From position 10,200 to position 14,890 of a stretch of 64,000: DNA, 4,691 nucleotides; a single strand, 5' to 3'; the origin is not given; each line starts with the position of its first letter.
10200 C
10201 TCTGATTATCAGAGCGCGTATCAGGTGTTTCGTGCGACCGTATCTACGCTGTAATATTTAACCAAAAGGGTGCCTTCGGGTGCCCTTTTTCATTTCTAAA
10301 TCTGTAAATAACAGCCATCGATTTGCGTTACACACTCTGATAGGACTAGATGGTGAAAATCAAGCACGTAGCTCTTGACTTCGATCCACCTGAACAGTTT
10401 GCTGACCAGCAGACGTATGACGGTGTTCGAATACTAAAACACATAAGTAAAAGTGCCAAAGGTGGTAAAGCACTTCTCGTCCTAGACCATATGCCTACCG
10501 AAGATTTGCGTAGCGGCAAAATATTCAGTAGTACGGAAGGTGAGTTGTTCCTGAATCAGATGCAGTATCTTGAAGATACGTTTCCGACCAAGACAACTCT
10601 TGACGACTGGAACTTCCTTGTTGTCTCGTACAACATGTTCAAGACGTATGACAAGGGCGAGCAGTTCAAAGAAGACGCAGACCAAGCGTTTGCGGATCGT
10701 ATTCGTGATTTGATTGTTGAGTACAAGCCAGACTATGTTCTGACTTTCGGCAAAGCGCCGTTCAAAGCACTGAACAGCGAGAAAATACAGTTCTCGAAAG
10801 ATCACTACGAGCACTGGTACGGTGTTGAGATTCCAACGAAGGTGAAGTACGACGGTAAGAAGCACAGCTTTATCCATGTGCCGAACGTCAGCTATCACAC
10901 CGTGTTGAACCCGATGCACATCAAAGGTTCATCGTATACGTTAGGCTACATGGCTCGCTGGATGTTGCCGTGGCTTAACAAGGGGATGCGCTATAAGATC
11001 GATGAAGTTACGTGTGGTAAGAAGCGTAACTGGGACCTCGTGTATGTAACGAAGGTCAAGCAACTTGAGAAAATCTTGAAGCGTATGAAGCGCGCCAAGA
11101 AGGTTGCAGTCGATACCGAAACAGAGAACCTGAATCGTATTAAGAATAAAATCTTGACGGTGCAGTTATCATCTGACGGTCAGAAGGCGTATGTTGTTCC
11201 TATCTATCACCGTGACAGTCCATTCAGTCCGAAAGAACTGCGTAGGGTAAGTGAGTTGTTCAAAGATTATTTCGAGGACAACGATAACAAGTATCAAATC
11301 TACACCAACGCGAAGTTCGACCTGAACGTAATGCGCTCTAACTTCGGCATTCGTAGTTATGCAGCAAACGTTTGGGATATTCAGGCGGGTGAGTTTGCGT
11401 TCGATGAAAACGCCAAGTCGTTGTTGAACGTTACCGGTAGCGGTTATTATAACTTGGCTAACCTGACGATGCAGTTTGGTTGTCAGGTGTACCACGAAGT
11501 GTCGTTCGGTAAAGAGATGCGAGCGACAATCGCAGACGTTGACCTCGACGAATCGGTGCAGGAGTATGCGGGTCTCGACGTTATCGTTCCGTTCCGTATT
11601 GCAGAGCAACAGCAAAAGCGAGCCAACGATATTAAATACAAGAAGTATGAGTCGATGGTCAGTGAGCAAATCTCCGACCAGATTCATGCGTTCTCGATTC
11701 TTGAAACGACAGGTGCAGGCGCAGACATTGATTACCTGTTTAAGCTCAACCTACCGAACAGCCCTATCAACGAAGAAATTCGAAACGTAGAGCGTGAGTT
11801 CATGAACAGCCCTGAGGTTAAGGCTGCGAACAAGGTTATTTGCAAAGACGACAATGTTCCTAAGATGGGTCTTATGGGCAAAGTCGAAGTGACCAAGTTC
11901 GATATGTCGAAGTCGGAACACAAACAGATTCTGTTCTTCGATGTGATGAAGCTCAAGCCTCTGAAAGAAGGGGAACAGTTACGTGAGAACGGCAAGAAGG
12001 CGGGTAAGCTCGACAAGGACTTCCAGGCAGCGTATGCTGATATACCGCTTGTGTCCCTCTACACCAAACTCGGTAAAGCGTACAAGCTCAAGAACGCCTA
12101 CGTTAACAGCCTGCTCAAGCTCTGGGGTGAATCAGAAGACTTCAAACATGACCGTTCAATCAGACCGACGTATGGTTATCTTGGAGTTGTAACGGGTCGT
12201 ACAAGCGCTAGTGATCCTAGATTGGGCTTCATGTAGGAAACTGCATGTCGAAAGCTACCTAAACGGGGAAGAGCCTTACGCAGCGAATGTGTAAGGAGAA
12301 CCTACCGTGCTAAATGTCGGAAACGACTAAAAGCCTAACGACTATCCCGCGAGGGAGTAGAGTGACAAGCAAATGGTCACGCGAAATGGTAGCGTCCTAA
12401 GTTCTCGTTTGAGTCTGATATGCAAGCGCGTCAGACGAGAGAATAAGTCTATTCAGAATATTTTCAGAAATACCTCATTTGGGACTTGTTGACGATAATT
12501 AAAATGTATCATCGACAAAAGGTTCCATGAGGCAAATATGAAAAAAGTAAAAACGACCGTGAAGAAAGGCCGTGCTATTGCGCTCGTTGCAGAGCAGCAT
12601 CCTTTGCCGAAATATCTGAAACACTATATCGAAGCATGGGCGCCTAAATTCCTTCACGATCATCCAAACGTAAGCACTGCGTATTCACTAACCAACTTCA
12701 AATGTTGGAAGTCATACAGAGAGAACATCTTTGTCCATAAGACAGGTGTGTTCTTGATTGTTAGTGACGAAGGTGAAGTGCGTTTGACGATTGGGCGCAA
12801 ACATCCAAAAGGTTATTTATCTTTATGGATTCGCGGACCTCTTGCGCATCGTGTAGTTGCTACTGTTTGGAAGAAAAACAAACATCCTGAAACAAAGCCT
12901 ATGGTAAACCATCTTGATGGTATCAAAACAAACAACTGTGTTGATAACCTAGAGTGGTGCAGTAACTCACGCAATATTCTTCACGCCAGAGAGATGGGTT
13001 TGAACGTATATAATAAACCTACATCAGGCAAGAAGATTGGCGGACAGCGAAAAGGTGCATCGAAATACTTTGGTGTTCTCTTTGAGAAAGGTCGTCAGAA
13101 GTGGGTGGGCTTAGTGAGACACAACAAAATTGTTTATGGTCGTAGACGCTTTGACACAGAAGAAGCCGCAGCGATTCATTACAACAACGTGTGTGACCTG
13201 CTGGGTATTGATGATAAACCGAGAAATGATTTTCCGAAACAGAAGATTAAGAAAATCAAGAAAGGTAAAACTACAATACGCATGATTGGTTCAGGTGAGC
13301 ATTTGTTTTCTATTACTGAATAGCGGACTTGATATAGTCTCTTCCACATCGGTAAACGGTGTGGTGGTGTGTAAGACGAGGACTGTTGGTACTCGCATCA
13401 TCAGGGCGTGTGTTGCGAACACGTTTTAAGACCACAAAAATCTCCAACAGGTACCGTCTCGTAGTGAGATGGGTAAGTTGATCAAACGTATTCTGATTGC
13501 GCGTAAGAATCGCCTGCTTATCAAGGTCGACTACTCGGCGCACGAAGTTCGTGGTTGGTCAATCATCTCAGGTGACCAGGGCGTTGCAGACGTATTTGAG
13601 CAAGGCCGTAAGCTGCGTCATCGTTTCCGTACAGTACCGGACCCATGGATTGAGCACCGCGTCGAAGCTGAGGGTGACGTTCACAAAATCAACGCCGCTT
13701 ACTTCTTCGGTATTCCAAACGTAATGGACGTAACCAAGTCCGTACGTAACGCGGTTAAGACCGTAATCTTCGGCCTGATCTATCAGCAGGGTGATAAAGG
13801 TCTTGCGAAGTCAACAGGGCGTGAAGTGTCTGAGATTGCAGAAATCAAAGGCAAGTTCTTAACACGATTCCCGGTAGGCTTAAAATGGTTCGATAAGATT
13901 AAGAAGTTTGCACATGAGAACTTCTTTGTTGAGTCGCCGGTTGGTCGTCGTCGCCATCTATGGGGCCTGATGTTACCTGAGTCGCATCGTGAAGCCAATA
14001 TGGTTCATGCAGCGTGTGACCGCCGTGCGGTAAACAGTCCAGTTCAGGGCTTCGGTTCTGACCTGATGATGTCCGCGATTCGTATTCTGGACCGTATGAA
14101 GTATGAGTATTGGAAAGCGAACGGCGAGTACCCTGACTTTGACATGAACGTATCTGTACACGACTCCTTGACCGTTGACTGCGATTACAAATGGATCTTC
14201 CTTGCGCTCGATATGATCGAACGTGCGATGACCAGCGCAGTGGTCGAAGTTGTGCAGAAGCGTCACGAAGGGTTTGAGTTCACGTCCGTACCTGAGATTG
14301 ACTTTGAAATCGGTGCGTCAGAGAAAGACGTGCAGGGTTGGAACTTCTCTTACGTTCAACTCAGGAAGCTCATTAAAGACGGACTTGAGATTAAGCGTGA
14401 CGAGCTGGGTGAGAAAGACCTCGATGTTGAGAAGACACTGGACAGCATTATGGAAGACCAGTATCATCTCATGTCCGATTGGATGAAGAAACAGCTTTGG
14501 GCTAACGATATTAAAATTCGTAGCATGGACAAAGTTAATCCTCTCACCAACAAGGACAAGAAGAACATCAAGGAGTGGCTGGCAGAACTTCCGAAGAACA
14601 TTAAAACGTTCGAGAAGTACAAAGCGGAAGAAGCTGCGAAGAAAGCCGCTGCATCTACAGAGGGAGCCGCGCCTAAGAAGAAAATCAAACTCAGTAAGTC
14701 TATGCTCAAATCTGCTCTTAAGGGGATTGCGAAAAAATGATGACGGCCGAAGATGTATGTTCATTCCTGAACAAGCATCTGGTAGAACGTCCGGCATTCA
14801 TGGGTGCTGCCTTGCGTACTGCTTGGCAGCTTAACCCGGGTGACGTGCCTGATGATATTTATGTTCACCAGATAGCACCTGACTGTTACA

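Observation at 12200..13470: td-like group I intron with HNH-AP2 endonuclease splits the PolA finger motif, but the splice sites are ambiguous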

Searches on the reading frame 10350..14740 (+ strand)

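Call 78: search_dna_similar(query=L001:501-3668:+, collection=phages, mode=protein, max_rows=12, max_evalue=0.00001)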
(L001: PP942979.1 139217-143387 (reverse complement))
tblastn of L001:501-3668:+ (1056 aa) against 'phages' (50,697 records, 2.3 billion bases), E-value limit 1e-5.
Records with a match: 3217; places in all: 3221; records where one place covers at least 80% of the query: 80.
Best place of each record, by identity: >=99% 3; 95-99% 5; 90-95% 26; 80-90% 12; 60-80% 12; <60% 3159.
By first word of the organism name: Vibrio 511; Salmonella 344; Staphylococcus 338; Mycobacterium 321; Microbacterium 277; Bacillus 214; Escherichia 174; Klebsiella 134; Pseudomonas 128; Enterococcus 94; and 82 more.
By host as written in the record: - 567; Mycobacterium smegmatis mc2 155 207; Microbacterium foliorum NRRL B-24224 123; Microbacterium foliorum NRRL B-24224 SEA 119; Staphylococcus aureus 112; Escherichia coli 68; Mycobacterium smegmatis mc#155 51; Listeria monocytogenes 47; and 622 more.
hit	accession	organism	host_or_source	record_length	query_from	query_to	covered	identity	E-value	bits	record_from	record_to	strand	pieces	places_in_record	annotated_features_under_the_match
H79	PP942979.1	Erwinia phage phB78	Erwinia amylovora Ea102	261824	1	1014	96%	100.0%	0e+0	2108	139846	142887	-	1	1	putative DNA polymerase I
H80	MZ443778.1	Erwinia phage pEa_SNUABM_30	Erwinia amylovora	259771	1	1014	96%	99.0%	0e+0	2089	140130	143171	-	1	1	hypothetical protein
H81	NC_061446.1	Erwinia phage pEa_SNUABM_30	Erwinia amylovora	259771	1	1014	96%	99.0%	0e+0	2089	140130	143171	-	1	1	hypothetical protein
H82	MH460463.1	Dickeya phage vB_DsoM_AD1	Dickeya solani MK10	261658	1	1014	96%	95.8%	0e+0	2030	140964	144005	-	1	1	putative DNA polymerase I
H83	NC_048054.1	Dickeya phage vB_DsoM_AD1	Dickeya solani MK10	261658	1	1014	96%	95.8%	0e+0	2030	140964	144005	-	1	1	putative DNA polymerase I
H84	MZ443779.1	Erwinia phage pEa_SNUABM_33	Erwinia amylovora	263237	1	1014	96%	95.6%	0e+0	2025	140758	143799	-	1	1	hypothetical protein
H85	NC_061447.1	Erwinia phage pEa_SNUABM_33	Erwinia amylovora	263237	1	1014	96%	95.6%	0e+0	2025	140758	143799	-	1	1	hypothetical protein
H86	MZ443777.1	Erwinia phage pEa_SNUABM_17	Erwinia amylovora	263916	1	1014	96%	94.5%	0e+0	1996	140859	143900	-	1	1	hypothetical protein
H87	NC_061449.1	Erwinia phage pEa_SNUABM_17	Erwinia amylovora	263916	1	1014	96%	94.5%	0e+0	1996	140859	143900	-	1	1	hypothetical protein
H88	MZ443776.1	Erwinia phage pEa_SNUABM_1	Erwinia amylovora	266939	1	1012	96%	94.5%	0e+0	1997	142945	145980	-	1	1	hypothetical protein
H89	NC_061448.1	Erwinia phage pEa_SNUABM_1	Erwinia amylovora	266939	1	1012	96%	94.5%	0e+0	1997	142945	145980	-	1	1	hypothetical protein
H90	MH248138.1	Erwinia phage vB_EamM_Alexandra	Erwinia amylovora strain phiEa100 ATCC ...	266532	3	1014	96%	94.3%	0e+0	2001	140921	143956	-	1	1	hypothetical protein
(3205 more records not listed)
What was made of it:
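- All but four of the 3217 matching phage records, including every Alexandravirus genome listed, hold one PolA place (call 78). All but four of the 3217 matching records, including every Alexandravirus genome listed, hold one PolA place (call 78).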

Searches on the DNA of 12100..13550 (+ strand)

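Call 4: search_rna_families(source=window, start=12100, end=13550, threshold=evalue, max_evalue=10, show_alignments=5)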
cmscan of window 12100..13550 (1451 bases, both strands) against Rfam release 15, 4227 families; matches with E-value up to 10: 4.
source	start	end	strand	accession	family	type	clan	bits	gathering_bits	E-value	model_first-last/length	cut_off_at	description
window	12451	12555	-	RF03987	MIR6136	Gene; miRNA;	-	21.4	99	0.69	1-105/105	no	MIR6136 microRNA precursor family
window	12477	12530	+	RF00904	mir-392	Gene; miRNA;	-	17.2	62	5.8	1-75/75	no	mir-392 microRNA precursor family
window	12461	12543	+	RF03987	MIR6136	Gene; miRNA;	-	16.8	99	9.2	1-105/105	no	MIR6136 microRNA precursor family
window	12453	12475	-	RF00612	SNORD75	Gene; snRNA; snoRNA; CD-box;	-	13.7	50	5.7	32-58/62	no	Small nucleolar RNA SNORD75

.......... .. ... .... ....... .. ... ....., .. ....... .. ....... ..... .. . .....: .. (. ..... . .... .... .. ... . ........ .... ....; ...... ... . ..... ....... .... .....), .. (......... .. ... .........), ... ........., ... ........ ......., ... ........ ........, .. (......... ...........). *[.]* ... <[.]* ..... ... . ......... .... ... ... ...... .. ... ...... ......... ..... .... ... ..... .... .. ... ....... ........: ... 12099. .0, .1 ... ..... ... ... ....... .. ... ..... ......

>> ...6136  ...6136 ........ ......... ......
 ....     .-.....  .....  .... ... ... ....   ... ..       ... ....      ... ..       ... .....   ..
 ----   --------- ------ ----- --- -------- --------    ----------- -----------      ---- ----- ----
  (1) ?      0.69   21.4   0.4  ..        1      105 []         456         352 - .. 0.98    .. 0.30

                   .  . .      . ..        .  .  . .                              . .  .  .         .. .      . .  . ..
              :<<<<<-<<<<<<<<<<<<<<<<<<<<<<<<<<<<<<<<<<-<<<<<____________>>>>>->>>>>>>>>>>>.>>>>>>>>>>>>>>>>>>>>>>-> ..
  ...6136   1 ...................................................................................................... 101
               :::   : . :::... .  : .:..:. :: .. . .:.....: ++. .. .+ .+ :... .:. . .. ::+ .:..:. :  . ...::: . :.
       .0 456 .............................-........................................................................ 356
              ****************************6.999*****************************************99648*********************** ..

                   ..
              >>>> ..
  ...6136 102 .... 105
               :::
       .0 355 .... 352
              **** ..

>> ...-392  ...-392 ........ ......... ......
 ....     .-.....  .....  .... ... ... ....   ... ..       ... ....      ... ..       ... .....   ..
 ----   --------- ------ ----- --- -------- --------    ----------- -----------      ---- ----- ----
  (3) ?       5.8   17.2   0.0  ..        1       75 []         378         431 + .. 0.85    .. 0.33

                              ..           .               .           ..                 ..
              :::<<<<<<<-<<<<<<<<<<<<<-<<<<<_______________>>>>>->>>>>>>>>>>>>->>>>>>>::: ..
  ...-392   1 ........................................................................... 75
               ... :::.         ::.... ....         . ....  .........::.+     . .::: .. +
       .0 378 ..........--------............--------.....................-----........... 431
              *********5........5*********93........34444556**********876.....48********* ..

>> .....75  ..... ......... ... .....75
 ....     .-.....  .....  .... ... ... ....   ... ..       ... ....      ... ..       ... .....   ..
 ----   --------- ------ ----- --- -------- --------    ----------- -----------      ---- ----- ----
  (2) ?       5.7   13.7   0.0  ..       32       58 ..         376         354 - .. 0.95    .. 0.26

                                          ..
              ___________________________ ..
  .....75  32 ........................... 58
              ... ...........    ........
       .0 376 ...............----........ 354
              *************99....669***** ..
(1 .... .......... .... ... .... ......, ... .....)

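Call 15: search_dna_similar(query=window:12205-12480:+, collection=phages, mode=distant, max_rows=60, max_evalue=0.01)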
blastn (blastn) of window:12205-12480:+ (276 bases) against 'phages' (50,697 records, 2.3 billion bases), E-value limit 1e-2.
Records with a match: 37; places in all: 39; records where one place covers at least 80% of the query: 1.
Best place of each record, by identity: >=99% 1; 90-95% 7; 80-90% 28; 60-80% 1.
By first word of the organism name: Escherichia 10; Pseudomonas 6; Salmonella 4; Bacillus 4; Acinetobacter 3; Enterobacter 2; Klebsiella 2; Erwinia 1; Gamaleyavirus 1; Serratia 1; and 3 more.
By host as written in the record: Pseudomonas aeruginosa 4; - 3; Escherichia sp. 3; Pseudomonas alcaligenes T3 2; Bacillus licheniformis KKP_3373 2; Colistin resistant Escherichia coli clinical isolate U1007 2; Salmonella enterica subsp. enterica serovar Newport 2; Escherichia coli O157:H7 2; and 15 more.
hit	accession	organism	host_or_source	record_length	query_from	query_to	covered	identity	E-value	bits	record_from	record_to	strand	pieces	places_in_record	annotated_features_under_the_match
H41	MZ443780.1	Erwinia phage pEa_SNUABM_40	Erwinia amylovora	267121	1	276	100%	100.0%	3e-139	499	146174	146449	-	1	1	hypothetical protein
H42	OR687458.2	Pseudomonas phage CRC2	Pseudomonas alcaligenes T3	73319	4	155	35%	82.8%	1e-5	103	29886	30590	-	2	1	record has no annotation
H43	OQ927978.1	Salmonella phage SEA1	Salmonella enterica subsp. enterica ...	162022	101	166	24%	81.8%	8e-8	64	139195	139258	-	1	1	none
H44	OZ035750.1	Gamaleyavirus NAN33P5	-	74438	124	189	24%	81.8%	1e-6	59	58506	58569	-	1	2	record has no annotation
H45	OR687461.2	Pseudomonas phage CL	Pseudomonas alcaligenes T3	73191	4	66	23%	78.8%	1e-5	55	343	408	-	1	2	record has no annotation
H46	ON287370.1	Serratia phage vB_SmaM-Sureiya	Serratia marcescens LVF3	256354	133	182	18%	86.0%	1e-4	53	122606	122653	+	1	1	none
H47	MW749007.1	Bacillus phage vB_BspH_TimeGriffin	Bacillus sp.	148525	124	172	18%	83.7%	5e-4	51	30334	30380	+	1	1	none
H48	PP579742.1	Bacillus phage KKP_4047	Bacillus licheniformis KKP_3373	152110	124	172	18%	83.7%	5e-4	51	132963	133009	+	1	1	none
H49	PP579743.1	Bacillus phage KKP_4048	Bacillus licheniformis KKP_3373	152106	124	172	18%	83.7%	5e-4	51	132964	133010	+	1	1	none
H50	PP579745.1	Bacillus phage KKP_4050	Bacillus licheniformis KKP_3876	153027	124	172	18%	83.7%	5e-4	51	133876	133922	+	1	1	none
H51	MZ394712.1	Escherichia phage U1G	Colistin resistant Escherichia coli ...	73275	20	66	17%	85.4%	2e-3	49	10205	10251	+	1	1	none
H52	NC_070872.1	Escherichia phage U1G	Colistin resistant Escherichia coli ...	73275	20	66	17%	85.4%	2e-3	49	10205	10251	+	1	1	none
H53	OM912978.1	Salmonella phage CF-SP2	Salmonella enterica subsp. enterica ...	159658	123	166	16%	90.9%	1e-5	56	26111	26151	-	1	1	intron-associated endonuclease 1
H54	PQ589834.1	Citrobacter phage Ursula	Citrobacter braakii CF69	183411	123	166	16%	88.6%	1e-5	55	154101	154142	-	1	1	hypothetical protein | homing endonuclease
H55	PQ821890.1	Proteus phage ABTNLPp2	Proteus mirabilis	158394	123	166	16%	86.4%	5e-4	51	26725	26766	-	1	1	putative homing endonuclease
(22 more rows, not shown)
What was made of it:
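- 12254..12393 (+): Ribozyme 5' core.
- P3: 12254-59 with 12388-93.
- P4: 12263-68 with 12303-08.
- P5: 12274-81 with 12289-96.
- P6: 12309-10 with 12333-34.
- P6a: 12316-19 with 12324-27, GAAA loop.
- P7 5' strand: GACUAU 12340-45.
- P7.1: 12346-48 with 12353-55, GCGA loop.
- P7.2: 12362-66 with 12376-80. BLAST matches of 12327-12370 to td introns of T4-like phages (call 15).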

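Call 16: search_dna_similar(query=window:13320-13460:+, collection=phages, mode=distant, max_rows=40, max_evalue=0.1)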
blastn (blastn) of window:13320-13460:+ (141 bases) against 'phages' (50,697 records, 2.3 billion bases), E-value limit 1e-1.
Records with a match: 1; places in all: 1; records where one place covers at least 80% of the query: 1.
Best place of each record, by identity: 95-99% 1.
By first word of the organism name: Erwinia 1.
By host as written in the record: Erwinia amylovora 1.
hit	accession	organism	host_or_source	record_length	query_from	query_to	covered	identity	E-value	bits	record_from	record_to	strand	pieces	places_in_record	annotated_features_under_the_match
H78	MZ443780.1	Erwinia phage pEa_SNUABM_40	Erwinia amylovora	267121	1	139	99%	98.6%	2e-62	242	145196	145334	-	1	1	hypothetical protein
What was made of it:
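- Tried and rejected: BLAST of the 3' domain against phage genomes found only pEa_SNUABM_40 (call 16).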

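Call 17: get_annotated_region(hit=H42, flank=2500)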
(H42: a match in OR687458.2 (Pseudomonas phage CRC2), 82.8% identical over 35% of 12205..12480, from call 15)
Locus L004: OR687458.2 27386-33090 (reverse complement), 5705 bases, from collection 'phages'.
description: UNVERIFIED_ORG: Pseudomonas phage CRC2, complete genome.
organism: Pseudomonas phage CRC2 (NCBI taxid 3096139)
taxonomy: Viruses; Duplodnaviria; Heunggongvirae; Uroviricota; Caudoviricetes; Schitoviridae
host: Pseudomonas alcaligenes T3; source: lake water; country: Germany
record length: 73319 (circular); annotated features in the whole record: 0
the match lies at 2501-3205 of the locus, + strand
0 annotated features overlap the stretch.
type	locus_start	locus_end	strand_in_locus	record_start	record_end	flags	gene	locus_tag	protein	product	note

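Call 18: get_annotated_region(hit=H51, flank=3000)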
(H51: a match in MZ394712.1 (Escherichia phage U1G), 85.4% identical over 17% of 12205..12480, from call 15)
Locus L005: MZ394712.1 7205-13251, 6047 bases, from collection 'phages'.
description: Escherichia phage U1G, complete genome.
organism: Escherichia phage U1G (NCBI taxid 2853091)
taxonomy: Viruses; Duplodnaviria; Heunggongvirae; Uroviricota; Caudoviricetes; Schitoviridae; Enquatrovirinae; Gamaleyavirus; Gamaleyavirus U1g
host: Colistin resistant Escherichia coli clinical isolate U1007; source: Ganges River; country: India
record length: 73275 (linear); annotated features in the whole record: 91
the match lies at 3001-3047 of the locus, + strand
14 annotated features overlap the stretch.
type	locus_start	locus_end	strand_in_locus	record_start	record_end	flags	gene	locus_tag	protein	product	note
CDS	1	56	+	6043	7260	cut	-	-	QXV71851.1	hypothetical protein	-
CDS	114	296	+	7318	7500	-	-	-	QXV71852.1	hypothetical protein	-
CDS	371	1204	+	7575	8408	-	-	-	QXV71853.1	fibritin protein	fibritin (wac) protein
CDS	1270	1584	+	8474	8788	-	-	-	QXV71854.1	superinfection exclusion protein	-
CDS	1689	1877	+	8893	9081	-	-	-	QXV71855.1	hypothetical protein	-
CDS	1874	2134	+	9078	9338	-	-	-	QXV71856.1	hypothetical protein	-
CDS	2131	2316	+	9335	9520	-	-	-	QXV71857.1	hypothetical protein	-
CDS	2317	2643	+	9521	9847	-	-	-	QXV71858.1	hypothetical protein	-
CDS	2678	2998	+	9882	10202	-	-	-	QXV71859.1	hypothetical protein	-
CDS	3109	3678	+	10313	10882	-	-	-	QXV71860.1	HNH homing endonuclease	HNH homing endonuclease # Phage intron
CDS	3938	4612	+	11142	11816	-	-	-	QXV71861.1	hypothetical protein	-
CDS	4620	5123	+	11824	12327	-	-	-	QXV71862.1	hypothetical protein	-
CDS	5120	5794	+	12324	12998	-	-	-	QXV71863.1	hypothetical protein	-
CDS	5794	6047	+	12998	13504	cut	-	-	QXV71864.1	hypothetical protein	-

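Call 19: get_annotated_region(hit=H44, flank=3000)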
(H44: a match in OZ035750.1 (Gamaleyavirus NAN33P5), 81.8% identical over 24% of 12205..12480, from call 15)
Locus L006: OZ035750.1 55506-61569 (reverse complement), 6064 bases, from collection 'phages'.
description: Gamaleyavirus NAN33P5 genome assembly, chromosome: 1.
organism: Gamaleyavirus NAN33P5 (NCBI taxid 3108113)
taxonomy: Viruses; Duplodnaviria; Heunggongvirae; Uroviricota; Caudoviricetes; Schitoviridae; Enquatrovirinae; Gamaleyavirus
host: -; source: -; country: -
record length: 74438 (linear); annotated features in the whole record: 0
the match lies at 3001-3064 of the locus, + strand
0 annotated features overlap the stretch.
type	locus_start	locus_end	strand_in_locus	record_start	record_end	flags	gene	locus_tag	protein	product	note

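Call 20: get_annotated_region(hit=H45, flank=3000)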
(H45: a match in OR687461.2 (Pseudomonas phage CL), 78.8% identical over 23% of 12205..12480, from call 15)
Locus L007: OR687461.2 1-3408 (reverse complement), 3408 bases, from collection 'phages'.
description: UNVERIFIED_ORG: Pseudomonas phage CL, complete genome.
organism: Pseudomonas phage CL (NCBI taxid 3096138)
taxonomy: Viruses; Duplodnaviria; Heunggongvirae; Uroviricota; Caudoviricetes; Schitoviridae
host: Pseudomonas alcaligenes T3; source: lake water; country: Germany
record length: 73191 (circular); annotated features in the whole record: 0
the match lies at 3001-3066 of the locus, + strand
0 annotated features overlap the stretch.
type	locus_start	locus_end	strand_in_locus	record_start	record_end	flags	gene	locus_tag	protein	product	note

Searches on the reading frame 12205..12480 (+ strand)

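Call 37: search_protein_families(library=pfam, proteins=[L004:2574-3176:+], max_evalue=5)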
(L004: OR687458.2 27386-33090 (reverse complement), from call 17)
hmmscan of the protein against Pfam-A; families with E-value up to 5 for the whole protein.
L004:2574-3176:+ (200 aa): 3 families
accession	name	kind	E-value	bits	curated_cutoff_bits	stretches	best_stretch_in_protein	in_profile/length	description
PF13392.12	HNH_3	-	1.5e-08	34.5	24.8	1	75-117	2-44/46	HNH endonuclease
PF00847.26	AP2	-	6.1e-05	23.7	33.3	1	147-180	6-42/54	AP2 domain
PF07463.16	NUMOD4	-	0.0096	16.6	23.4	1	28-65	5-48/49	NUMOD4 motif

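Call 38: search_protein_families(library=phrogs, proteins=[L004:2574-3176:+], max_evalue=0.001)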
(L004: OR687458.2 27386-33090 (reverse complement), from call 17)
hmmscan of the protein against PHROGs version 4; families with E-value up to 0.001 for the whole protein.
L004:2574-3176:+ (200 aa): 12 families
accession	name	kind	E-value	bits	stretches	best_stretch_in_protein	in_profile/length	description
phrog_59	-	DNA, RNA and nucleotide metabolism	1.4e-32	114.6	1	27-148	141-259/423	HNH endonuclease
phrog_959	-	DNA, RNA and nucleotide metabolism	5.8e-24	85.4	1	25-130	7-115/138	HNH endonuclease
phrog_99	-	DNA, RNA and nucleotide metabolism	6.3e-24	86.3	1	36-190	128-261/383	HNH endonuclease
phrog_1492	-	DNA, RNA and nucleotide metabolism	1.1e-17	65.3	1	28-119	49-157/414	HNH endonuclease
phrog_37683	-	unknown function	1.4e-14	54.9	1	36-147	121-226/279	-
phrog_3593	-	DNA, RNA and nucleotide metabolism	3.1e-08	34.5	1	58-194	81-201/210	HNH endonuclease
phrog_374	-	DNA, RNA and nucleotide metabolism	2.4e-07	30.9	1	93-178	325-395/617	HNH endonuclease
phrog_36769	-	unknown function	8.6e-07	29.6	1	37-188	206-346/367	-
phrog_4578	-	DNA, RNA and nucleotide metabolism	3.1e-06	28.1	1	92-179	30-104/130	HNH endonuclease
phrog_826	-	DNA, RNA and nucleotide metabolism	4.1e-06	27.5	1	56-128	93-161/281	HNH endonuclease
phrog_7545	-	DNA, RNA and nucleotide metabolism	7.8e-06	27.2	1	57-124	65-137/160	HNH endonuclease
phrog_13470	-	DNA, RNA and nucleotide metabolism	7.9e-06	27.1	1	124-178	77-131/152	HNH endonuclease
